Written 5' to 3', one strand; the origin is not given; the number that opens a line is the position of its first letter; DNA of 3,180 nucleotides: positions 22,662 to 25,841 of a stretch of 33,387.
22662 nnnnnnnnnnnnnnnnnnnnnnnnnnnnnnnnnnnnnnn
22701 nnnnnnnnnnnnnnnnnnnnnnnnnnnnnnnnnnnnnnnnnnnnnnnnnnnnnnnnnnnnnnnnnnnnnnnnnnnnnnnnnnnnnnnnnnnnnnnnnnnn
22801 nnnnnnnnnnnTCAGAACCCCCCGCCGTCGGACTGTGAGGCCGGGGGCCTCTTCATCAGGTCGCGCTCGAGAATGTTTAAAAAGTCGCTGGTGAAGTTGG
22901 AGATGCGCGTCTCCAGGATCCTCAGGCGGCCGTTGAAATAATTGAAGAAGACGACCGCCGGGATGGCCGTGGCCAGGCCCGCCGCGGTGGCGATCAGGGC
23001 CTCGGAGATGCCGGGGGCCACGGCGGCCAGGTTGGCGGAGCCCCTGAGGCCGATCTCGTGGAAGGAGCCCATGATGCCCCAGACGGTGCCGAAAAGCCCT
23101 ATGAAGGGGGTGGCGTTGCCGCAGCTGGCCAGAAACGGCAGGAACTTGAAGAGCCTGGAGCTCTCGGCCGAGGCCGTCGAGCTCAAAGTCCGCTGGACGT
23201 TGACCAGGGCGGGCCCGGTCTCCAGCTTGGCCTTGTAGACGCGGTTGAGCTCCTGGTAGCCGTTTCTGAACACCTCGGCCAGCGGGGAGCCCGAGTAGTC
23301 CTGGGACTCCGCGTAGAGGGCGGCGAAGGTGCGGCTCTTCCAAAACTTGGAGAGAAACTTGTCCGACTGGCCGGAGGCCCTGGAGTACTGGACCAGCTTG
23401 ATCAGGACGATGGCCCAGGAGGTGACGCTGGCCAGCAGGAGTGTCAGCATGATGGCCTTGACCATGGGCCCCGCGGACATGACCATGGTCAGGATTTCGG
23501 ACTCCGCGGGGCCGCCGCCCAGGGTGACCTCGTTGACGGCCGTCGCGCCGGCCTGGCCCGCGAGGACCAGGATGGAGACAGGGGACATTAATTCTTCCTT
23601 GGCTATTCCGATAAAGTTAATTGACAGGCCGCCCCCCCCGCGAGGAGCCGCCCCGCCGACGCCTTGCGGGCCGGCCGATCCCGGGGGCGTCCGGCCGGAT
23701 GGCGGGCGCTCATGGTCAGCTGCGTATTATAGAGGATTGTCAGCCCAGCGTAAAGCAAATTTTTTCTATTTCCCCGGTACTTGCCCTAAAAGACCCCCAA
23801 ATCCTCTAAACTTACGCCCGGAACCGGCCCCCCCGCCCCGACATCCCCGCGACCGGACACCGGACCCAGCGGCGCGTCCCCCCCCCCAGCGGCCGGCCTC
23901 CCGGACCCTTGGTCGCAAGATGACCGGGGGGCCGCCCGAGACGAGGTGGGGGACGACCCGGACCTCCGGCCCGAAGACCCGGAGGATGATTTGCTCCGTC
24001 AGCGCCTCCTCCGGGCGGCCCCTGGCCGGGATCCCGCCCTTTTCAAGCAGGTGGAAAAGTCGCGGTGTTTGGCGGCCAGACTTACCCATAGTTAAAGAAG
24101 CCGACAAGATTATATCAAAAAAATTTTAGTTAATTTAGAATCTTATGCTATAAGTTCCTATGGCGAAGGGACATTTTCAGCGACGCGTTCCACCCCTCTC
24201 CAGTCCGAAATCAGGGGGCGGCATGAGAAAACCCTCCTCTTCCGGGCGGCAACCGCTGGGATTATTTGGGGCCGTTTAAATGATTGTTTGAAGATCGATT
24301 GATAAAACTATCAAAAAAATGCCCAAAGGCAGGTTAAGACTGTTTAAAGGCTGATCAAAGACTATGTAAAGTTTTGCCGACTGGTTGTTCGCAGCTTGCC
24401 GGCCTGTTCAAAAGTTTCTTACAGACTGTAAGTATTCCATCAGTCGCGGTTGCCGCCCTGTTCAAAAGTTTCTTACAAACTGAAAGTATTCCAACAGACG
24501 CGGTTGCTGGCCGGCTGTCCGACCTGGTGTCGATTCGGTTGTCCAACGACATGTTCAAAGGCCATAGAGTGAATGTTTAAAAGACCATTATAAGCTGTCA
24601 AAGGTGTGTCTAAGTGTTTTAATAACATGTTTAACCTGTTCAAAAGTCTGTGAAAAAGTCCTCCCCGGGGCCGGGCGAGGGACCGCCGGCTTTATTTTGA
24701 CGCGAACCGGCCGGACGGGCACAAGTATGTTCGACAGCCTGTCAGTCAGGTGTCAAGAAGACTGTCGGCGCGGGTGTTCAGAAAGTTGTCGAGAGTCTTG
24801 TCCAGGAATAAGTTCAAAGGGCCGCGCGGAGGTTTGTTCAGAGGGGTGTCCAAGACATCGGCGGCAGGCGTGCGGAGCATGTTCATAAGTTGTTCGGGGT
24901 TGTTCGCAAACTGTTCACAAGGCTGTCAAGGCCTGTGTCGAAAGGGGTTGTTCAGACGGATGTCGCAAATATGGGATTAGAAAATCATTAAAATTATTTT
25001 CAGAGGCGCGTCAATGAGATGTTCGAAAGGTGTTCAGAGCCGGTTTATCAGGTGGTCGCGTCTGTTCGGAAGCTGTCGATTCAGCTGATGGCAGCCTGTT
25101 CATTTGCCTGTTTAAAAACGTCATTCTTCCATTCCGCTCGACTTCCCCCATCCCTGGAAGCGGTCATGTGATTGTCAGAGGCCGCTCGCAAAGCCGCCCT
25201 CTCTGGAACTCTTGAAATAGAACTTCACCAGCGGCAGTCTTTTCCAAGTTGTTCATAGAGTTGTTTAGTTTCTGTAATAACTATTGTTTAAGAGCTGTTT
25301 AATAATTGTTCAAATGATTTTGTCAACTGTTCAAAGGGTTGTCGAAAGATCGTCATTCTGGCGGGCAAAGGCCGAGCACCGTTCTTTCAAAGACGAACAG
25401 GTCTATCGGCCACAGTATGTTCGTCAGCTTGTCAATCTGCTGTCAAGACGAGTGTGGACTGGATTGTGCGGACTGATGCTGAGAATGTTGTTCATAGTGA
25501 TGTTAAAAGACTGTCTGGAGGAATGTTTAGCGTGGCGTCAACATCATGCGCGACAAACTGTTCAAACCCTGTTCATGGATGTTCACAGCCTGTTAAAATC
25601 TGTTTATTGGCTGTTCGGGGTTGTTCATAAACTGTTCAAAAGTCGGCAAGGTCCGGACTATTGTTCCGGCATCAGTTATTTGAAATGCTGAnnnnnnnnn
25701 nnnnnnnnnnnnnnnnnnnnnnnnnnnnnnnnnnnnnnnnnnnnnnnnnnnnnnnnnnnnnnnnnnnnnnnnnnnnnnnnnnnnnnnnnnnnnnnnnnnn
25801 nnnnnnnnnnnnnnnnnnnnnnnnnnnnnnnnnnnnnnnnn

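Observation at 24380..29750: Two 1.3-kb single-orientation arrays of a CTGTTCA motif with about 11-bp (one helical turn) periodicity flank a low-GC island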

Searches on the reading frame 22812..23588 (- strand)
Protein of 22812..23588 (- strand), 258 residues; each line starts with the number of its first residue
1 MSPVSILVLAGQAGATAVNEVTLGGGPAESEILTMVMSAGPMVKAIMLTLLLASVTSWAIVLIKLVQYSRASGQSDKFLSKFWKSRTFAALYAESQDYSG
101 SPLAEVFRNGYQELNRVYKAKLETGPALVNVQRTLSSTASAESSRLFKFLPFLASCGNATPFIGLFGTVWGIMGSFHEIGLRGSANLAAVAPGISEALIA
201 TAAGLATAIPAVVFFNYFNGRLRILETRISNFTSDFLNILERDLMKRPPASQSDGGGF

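Call 14: search_protein_families(library=pfam, proteins=[window:22812-23588:-], max_evalue=0.01)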
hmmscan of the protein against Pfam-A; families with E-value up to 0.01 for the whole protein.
window:22812-23588:- (258 aa): 1 family
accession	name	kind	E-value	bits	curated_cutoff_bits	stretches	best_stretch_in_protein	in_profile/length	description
PF01618.21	MotA_ExbB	-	4.5e-34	117.4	22.9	1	102-229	5-125/127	MotA/TolQ/ExbB proton channel family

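Call 16: find_encoding_contigs(protein=window:22812-23588:-, flank=10000, max_places=6)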
Protein window:22812-23588:- (258 aa): no gene with exactly this product is on record in the collection.

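Call 35: find_homologous_proteins(query=window:22812-23588:-, max_evalue=1e-30)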
Query window:22812-23588:- (258 aa): 7898 proteins with E <= 1e-30 among 8000 candidates; the best 120 are listed.
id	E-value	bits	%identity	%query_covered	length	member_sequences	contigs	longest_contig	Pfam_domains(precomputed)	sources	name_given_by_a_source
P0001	1.7e-158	544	98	100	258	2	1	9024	PF01618.22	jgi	jgi:biopolymer transport protein TolQ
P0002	1.1e-131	456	79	100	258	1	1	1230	PF01618.22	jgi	jgi:biopolymer transport protein TolQ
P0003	1.7e-122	426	75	98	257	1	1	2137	PF01618.22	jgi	jgi:biopolymer transport protein TolQ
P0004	1.3e-121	423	76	100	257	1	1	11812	PF01618.22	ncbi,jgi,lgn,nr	ncbi:MAG: protein TolQ [Deltaproteobacteria bacterium]|jgi:biopolymer transport protein TolQ|nr:prot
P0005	1.9e-117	409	75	99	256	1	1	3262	PF01618.22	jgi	jgi:biopolymer transport protein TolQ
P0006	1.0e-116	407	75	99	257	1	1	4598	PF01618.22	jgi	jgi:biopolymer transport protein TolQ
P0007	7.0e-116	404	74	99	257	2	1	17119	PF01618.22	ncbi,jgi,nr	ncbi:MAG: protein TolQ [Deltaproteobacteria bacterium]|jgi:biopolymer transport protein TolQ|nr:prot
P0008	1.3e-115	403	74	99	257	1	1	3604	PF01618.22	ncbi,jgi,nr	ncbi:MAG: protein TolQ [Deltaproteobacteria bacterium]|jgi:biopolymer transport protein TolQ|nr:prot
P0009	9.5e-112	391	73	97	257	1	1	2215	PF01618.22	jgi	jgi:biopolymer transport protein TolQ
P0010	8.9e-111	387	72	98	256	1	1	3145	PF01618.22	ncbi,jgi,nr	ncbi:MAG: protein TolQ [Deltaproteobacteria bacterium]|jgi:biopolymer transport protein TolQ|nr:prot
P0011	1.5e-109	384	72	98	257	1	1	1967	PF01618.22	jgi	jgi:biopolymer transport protein TolQ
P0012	7.5e-109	381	70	98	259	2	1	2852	PF01618.22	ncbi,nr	ncbi:MAG: protein TolQ [Deltaproteobacteria bacterium]|nr:protein TolQ [Deltaproteobacteria bacteriu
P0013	1.2e-106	374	70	95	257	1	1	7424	PF01618.22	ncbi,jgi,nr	ncbi:MAG: protein TolQ [Deltaproteobacteria bacterium]|jgi:biopolymer transport protein TolQ|nr:prot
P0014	3.3e-106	373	68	98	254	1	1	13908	PF01618.22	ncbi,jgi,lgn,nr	ncbi:MAG: protein TolQ [Deltaproteobacteria bacterium]|jgi:biopolymer transport protein TolQ|nr:prot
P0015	3.2e-105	369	68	99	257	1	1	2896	PF01618.22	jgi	jgi:biopolymer transport protein TolQ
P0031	8.1e-96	339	64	96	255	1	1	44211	PF01618.22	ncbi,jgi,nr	ncbi:MAG: protein TolQ [Deltaproteobacteria bacterium]|jgi:biopolymer transport protein TolQ|nr:prot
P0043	6.7e-92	326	63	88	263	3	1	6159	PF01618.22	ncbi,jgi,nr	ncbi:MAG: protein TolQ [Candidatus Adiutrix sp.]|jgi:biopolymer transport protein TolQ|nr:protein To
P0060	7.3e-87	309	62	88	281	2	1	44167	PF01618.22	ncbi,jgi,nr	ncbi:MAG: protein TolQ [Candidatus Adiutrix sp.]|jgi:biopolymer transport protein TolQ|nr:protein To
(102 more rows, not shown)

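Call 36: find_encoding_contigs(protein=P0001, flank=10000, max_places=4)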
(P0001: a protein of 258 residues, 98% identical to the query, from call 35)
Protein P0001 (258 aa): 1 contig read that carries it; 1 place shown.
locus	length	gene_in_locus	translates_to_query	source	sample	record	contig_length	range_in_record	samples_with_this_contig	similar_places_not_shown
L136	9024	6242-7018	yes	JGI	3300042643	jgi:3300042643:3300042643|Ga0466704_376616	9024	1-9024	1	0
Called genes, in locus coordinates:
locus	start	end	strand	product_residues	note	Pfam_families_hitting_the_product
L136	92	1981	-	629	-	PF01807:Zn_ribbon_DnaG, PF08275:DNAG_N, PF13155:Toprim_2, PF13662:Toprim_4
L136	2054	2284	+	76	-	-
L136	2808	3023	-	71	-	-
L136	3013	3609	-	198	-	PF06414:Zeta_toxin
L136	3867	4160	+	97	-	-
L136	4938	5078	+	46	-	-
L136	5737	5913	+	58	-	-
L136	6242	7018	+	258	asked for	PF01618:MotA_ExbB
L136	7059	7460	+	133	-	PF02472:ExbD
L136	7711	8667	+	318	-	PF13103:TonB_2, PF03544:TonB_C (weak)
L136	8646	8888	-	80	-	-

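Call 37: find_encoding_contigs(protein=P0004, flank=10000, max_places=4)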
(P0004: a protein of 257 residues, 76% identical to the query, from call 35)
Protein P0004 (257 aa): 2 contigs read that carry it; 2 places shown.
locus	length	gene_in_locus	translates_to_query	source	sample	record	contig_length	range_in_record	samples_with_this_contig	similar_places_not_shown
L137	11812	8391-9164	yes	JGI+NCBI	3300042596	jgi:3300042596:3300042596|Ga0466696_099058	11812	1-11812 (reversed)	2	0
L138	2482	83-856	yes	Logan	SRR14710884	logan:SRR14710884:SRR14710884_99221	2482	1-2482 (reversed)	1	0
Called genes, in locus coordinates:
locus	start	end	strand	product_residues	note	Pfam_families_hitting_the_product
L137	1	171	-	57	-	?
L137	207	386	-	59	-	-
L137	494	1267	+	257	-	PF09365:DUF2461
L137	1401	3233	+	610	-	PF00072:Response_reg, PF00158:Sigma54_activat, PF14532:Sigma54_activ_2, PF07728:AAA_5 (weak), PF25601:AAA_lid_14, PF02954:HTH_8 (weak)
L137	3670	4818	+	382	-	PF00390:malic, PF03949:Malic_M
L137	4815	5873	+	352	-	PF00158:Sigma54_activat, PF14532:Sigma54_activ_2, PF25601:AAA_lid_14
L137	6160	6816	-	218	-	-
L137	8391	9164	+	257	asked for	PF01618:MotA_ExbB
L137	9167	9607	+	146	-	PF02472:ExbD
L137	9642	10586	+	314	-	PF13103:TonB_2, PF03544:TonB_C (weak)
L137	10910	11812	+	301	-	?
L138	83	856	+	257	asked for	PF01618:MotA_ExbB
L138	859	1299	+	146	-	PF02472:ExbD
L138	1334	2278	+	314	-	PF13103:TonB_2, PF03544:TonB_C (weak)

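Call 38: find_encoding_contigs(protein=P0007, flank=10000, max_places=4)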
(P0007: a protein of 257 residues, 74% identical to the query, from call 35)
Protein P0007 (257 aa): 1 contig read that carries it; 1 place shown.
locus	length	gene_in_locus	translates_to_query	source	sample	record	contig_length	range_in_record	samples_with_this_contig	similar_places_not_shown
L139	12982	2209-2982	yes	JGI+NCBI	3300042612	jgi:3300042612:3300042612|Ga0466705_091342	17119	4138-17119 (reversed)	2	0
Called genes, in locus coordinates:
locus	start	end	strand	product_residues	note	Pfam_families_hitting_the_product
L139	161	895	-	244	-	PF17761:DUF1016_N, PF06250:YhcG_C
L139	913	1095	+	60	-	-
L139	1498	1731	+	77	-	-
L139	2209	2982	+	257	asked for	PF01618:MotA_ExbB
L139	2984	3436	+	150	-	PF02472:ExbD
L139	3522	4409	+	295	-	PF13103:TonB_2, PF03544:TonB_C (weak)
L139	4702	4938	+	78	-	-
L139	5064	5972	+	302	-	PF13103:TonB_2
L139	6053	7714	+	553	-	PF05378:Hydant_A_N, PF01968:Hydantoinase_A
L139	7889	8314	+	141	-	-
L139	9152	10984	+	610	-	PF14903:WG_beta_rep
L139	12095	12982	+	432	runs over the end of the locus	PF13421:Band_7_1, PF17032:Zn_ribbon_15 (faint), PF18912:DZR_2 (faint), PF24460:DUF7575 (faint), PF12773:DZR, PF13240:Zn_Ribbon_1 (weak), PF13248:Zn_ribbon_3 (weak), PF13240:Zn_Ribbon_1 (weak), +1 more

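Call 46: find_homologous_proteins(query=L137:6160-6858:-, max_evalue=0.001)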
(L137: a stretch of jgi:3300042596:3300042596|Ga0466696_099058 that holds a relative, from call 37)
Query L137:6160-6858:-: 97 candidates shared short words with the query, none scored E <= 0.001.

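Call 47: find_encoding_contigs(protein=P0014, flank=10000, max_places=2)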
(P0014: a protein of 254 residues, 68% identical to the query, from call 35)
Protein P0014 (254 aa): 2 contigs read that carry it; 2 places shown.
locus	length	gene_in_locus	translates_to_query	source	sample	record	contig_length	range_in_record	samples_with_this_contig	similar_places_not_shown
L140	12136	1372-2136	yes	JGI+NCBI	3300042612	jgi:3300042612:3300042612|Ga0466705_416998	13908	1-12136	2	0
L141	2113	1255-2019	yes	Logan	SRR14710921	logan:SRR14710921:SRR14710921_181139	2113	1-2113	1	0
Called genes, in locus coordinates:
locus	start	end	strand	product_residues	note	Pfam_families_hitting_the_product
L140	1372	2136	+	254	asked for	PF01618:MotA_ExbB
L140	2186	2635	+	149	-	PF02472:ExbD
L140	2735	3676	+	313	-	PF13103:TonB_2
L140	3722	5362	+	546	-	PF01869:BcrAD_BadFG (faint), PF05378:Hydant_A_N, PF01968:Hydantoinase_A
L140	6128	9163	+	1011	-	PF00070:Pyr_redox (faint), PF00890:FAD_binding_2 (faint), PF00037:Fer4 (weak), PF12838:Fer4_7 (weak), PF13484:Fer4_16 (weak), PF07992:Pyr_redox_2 (weak), PF13450:NAD_binding_8 (weak), PF13237:Fer4_10 (weak), +6 more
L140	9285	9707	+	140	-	PF02662:FlpD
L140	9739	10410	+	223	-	PF12225:DUF5981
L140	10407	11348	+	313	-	PF02219:MTHFR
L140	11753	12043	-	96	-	-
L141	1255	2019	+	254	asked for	PF01618:MotA_ExbB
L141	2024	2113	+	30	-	?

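Call 48: find_encoding_contigs(protein=P0031, flank=10000, max_places=2)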
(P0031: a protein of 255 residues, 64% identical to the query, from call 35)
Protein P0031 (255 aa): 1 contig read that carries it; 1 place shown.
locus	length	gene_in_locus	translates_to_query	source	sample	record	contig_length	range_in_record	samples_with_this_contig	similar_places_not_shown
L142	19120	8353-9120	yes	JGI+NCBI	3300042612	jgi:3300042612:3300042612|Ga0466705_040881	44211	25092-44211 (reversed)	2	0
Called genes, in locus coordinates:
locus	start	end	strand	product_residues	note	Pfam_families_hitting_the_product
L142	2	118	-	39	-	?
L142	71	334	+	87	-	-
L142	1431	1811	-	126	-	PF00376:MerR, PF13411:MerR_1, PF09278:MerR-DNA-bind (weak)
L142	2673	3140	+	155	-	PF12682:Flavodoxin_4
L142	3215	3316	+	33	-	-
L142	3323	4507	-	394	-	PF02463:SMC_N (weak), PF13304:AAA_21, PF13175:AAA_15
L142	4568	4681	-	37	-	-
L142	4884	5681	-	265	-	-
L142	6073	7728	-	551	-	-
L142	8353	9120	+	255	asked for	PF01618:MotA_ExbB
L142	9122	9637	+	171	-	PF02472:ExbD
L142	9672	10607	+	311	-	PF13103:TonB_2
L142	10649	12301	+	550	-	PF05378:Hydant_A_N, PF01968:Hydantoinase_A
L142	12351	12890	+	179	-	PF10722:YbjN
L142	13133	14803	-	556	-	PF00270:DEAD, PF04851:ResIII, PF00271:Helicase_C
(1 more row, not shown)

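Call 49: find_encoding_contigs(protein=P0060, flank=10000, max_places=2)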
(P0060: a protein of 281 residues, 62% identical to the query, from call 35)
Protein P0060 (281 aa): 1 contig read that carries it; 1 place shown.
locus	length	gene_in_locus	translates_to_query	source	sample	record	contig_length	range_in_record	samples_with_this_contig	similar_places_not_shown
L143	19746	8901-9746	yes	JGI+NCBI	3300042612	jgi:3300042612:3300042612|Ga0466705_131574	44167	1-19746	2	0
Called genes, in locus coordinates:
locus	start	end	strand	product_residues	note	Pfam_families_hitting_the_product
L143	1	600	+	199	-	PF03797:Autotransporter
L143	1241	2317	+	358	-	-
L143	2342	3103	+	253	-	PF00528:BPD_transp_1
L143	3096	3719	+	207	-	PF00005:ABC_tran, PF13304:AAA_21 (weak)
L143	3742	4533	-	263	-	PF03372:Exo_endo_phos, PF14529:Exo_endo_phos_2 (weak)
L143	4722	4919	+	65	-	-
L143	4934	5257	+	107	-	PF06296:RelE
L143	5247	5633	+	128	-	PF01381:HTH_3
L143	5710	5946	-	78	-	-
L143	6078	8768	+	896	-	PF00675:Peptidase_M16, PF05193:Peptidase_M16_C, PF00675:Peptidase_M16, PF05193:Peptidase_M16_C, PF22456:PqqF-like_C_4 (weak)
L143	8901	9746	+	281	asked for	PF01618:MotA_ExbB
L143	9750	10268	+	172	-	PF02472:ExbD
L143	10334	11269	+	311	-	PF13103:TonB_2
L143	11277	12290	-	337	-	-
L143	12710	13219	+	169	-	PF00258:Flavodoxin_1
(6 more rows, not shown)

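Call 57: find_encoding_contigs(protein=P0006, flank=10000, max_places=3)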
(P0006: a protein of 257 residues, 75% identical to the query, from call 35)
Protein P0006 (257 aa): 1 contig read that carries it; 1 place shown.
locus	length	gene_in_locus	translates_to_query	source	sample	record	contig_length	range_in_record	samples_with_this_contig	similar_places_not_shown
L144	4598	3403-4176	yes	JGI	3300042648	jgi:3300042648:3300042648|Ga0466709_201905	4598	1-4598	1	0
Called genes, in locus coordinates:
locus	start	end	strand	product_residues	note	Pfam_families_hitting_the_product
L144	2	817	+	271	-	?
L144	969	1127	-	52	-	-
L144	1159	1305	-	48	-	-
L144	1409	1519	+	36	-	-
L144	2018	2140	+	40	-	-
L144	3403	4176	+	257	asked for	PF01618:MotA_ExbB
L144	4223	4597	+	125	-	?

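Call 58: find_encoding_contigs(protein=P0013, flank=10000, max_places=3)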
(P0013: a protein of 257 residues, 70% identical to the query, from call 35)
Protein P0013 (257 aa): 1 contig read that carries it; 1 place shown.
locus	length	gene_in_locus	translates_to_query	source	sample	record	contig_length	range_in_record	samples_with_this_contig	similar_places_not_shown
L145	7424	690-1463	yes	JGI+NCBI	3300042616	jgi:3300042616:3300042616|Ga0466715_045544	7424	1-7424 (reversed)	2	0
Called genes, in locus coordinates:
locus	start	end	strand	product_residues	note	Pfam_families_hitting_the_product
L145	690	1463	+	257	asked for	PF01618:MotA_ExbB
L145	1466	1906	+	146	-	PF02472:ExbD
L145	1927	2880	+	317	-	PF13103:TonB_2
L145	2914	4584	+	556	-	PF05378:Hydant_A_N, PF01968:Hydantoinase_A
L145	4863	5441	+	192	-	-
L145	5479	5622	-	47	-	-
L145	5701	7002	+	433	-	PF13421:Band_7_1, PF01145:Band_7 (weak), PF17032:Zn_ribbon_15 (faint), PF13248:Zn_ribbon_3 (faint), PF12773:DZR, PF13240:Zn_Ribbon_1 (weak), PF12773:DZR, PF13240:Zn_Ribbon_1 (weak), +2 more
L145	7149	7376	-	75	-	-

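Call 74: list_cluster_members(proteins=[P0001, P0004, P0006, P0043])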
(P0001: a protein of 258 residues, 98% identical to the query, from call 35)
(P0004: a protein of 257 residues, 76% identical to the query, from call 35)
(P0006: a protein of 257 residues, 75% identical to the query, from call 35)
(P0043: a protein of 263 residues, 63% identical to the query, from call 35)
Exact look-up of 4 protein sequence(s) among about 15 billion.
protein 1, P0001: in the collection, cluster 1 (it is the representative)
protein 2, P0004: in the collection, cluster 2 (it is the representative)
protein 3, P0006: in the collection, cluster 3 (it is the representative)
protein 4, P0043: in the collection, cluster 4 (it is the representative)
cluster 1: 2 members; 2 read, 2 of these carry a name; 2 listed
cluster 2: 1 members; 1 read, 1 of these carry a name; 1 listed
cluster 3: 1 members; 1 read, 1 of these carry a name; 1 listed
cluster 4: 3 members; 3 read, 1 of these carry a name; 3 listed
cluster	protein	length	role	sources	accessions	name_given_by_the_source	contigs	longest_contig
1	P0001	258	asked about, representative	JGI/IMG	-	biopolymer transport protein TolQ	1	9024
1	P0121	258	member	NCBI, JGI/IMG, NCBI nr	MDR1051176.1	MAG: protein TolQ [Deltaproteobacteria bacterium] | biopolymer transport protein TolQ | protein TolQ [Deltaproteobacteria bacterium]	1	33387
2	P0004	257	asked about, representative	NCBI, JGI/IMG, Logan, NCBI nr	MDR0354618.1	MAG: protein TolQ [Deltaproteobacteria bacterium] | biopolymer transport protein TolQ | protein TolQ [Deltaproteobacteria bacterium]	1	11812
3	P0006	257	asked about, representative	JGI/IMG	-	biopolymer transport protein TolQ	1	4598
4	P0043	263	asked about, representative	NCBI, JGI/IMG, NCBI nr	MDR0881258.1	MAG: protein TolQ [Candidatus Adiutrix sp.] | biopolymer transport protein TolQ | protein TolQ [Candidatus Adiutrix sp.]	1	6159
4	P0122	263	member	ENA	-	-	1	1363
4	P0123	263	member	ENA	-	-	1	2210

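Call 78: find_encoding_contigs(protein=P0005, flank=10000, max_places=3)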
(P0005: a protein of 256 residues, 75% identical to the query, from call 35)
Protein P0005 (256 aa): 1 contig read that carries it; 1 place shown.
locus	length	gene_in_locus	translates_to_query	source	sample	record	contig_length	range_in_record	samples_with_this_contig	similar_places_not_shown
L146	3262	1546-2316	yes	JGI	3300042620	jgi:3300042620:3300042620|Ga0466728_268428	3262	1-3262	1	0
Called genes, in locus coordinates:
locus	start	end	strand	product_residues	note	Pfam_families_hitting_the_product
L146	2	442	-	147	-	?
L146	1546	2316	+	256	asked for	PF01618:MotA_ExbB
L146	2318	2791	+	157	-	PF02472:ExbD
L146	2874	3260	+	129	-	?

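Call 79: find_encoding_contigs(protein=P0008, flank=10000, max_places=3)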
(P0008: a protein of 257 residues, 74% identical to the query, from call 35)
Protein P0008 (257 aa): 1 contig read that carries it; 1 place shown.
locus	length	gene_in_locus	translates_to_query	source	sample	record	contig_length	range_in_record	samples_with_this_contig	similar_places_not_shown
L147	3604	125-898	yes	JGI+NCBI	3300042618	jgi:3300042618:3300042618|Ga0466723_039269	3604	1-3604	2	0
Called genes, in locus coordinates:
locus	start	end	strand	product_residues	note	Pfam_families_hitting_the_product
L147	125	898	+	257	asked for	PF01618:MotA_ExbB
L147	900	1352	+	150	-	PF02472:ExbD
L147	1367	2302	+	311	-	PF13103:TonB_2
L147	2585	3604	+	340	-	PF05378:Hydant_A_N, PF13941:MutL (faint), PF01968:Hydantoinase_A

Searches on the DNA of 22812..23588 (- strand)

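Call 65: search_rna_families(sources=[L136, L137, L144], threshold=gathering)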
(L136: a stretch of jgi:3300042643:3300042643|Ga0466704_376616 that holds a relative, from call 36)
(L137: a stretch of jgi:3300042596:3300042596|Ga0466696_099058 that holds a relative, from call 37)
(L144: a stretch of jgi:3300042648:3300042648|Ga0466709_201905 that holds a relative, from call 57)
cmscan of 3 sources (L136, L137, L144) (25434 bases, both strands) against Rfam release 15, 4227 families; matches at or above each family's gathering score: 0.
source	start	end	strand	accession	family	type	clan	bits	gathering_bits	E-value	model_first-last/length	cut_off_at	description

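Call 66: search_dna_similar(query=L137:6170-7400:-, collection=plasmids, mode=distant, max_rows=15)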
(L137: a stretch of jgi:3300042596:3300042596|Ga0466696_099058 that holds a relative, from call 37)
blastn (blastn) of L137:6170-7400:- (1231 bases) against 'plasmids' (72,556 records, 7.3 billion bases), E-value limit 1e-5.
No match.

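Call 68: search_dna_similar(query=L137:6170-7400:-, collection=phages, mode=distant, max_rows=10)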
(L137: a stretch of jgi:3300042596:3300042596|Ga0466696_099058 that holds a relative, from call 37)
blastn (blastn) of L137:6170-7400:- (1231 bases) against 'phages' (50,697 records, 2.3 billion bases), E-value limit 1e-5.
Records with a match: 1; places in all: 1; records where one place covers at least 80% of the query: 0.
Best place of each record, by identity: 60-80% 1.
By first word of the organism name: Sigmofec 1.
By host as written in the record: - 1.
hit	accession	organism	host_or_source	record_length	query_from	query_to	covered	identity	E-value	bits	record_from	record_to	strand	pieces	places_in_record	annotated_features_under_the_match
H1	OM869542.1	Sigmofec virus UA08Rod_5550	Sigmodon arizonae feces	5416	1109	1189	7%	76.8%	5e-6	60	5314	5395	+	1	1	hypothetical protein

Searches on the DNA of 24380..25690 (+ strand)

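Call 67: search_dna_similar(query=window:24380-25690:+, collection=plasmids, mode=distant, max_rows=10)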
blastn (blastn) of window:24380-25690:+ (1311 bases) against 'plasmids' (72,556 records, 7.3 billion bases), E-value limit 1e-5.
No match.

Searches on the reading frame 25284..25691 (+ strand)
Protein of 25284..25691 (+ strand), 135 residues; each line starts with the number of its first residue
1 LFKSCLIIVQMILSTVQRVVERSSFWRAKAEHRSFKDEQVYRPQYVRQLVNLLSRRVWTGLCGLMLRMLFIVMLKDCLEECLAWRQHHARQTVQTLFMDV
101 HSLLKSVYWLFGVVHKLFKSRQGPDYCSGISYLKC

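Call 14: search_protein_families(library=pfam, proteins=[window:25284-25691:+], max_evalue=0.01)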
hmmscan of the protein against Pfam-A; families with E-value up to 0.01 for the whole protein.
window:25284-25691:+ (135 aa): 0 families
